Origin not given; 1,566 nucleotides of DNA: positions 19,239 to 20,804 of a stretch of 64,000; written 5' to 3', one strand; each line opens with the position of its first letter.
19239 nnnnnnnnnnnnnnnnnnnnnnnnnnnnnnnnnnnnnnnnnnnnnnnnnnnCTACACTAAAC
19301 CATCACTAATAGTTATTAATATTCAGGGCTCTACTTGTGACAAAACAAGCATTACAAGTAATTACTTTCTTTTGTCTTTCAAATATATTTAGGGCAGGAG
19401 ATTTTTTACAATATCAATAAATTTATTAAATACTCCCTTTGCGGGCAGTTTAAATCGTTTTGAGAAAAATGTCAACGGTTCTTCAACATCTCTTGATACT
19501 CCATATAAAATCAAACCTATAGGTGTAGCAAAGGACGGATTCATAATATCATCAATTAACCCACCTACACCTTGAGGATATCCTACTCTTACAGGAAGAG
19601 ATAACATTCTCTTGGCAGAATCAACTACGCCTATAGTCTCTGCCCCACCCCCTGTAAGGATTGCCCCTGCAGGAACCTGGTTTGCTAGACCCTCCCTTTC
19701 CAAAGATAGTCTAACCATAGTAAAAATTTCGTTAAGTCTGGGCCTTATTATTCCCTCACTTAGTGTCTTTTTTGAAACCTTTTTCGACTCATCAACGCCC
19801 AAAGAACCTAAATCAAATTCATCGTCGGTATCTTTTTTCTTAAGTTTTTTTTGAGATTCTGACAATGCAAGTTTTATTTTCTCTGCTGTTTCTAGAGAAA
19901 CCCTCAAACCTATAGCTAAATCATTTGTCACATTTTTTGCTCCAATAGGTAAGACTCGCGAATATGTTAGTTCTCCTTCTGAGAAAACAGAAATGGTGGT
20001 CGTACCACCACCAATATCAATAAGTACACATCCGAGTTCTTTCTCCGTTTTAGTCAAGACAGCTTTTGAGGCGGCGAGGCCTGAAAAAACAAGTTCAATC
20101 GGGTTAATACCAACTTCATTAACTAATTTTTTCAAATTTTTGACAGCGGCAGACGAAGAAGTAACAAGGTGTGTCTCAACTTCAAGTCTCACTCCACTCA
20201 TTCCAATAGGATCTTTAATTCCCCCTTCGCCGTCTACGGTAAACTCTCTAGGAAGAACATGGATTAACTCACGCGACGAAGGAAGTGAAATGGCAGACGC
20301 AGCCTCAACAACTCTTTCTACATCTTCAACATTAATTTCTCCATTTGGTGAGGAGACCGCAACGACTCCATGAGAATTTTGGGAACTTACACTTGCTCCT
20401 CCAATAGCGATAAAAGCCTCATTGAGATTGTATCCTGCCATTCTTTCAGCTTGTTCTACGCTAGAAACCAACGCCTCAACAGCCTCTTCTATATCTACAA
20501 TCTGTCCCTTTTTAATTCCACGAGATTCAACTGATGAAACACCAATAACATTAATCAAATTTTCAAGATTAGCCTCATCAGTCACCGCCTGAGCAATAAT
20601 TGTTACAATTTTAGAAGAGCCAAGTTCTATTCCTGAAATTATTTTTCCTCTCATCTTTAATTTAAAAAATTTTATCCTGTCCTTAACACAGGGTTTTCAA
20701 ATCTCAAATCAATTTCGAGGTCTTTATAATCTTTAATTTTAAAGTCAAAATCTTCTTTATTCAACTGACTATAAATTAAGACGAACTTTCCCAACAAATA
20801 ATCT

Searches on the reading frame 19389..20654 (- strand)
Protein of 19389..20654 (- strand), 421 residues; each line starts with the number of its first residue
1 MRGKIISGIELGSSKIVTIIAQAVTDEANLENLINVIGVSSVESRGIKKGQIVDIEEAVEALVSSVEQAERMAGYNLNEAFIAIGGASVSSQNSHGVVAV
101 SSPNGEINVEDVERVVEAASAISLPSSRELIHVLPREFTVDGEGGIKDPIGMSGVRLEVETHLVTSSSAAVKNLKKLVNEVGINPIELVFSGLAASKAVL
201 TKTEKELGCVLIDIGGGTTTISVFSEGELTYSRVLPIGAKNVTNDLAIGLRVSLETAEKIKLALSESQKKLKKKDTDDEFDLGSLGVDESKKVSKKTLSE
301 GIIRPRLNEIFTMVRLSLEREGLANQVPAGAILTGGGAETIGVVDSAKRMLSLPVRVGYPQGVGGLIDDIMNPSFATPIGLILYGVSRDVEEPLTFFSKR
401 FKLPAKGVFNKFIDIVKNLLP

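Call 40: search_protein_families(library=pfam, proteins=[window:19389-20654:-], max_evalue=0.001)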
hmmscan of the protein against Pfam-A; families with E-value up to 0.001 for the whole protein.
window:19389-20654:- (421 aa): 6 families
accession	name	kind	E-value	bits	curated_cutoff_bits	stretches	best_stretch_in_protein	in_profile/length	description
PF14450.12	FtsA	-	7.8e-37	126.9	31.8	2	210-380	1-127/127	Cell division protein FtsA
PF02491.25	SHS2_FTSA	-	1.3e-30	106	25.4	1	86-165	1-79/79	SHS2 domain inserted in FTSA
PF06723.19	MreB_Mbl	-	5.5e-12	45.6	27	1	173-357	111-303/327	MreB/Mbl protein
PF11104.14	PilM_2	-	1e-06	28.4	27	1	197-262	170-235/340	Type IV pilus assembly protein PilM;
PF06277.17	EutA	-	8.8e-06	25.3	27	1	188-275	125-209/475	Ethanolamine utilisation protein EutA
PF02541.22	Ppx-GppA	-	0.00043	20.3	27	0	198-267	103-172/285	Ppx/GppA phosphatase family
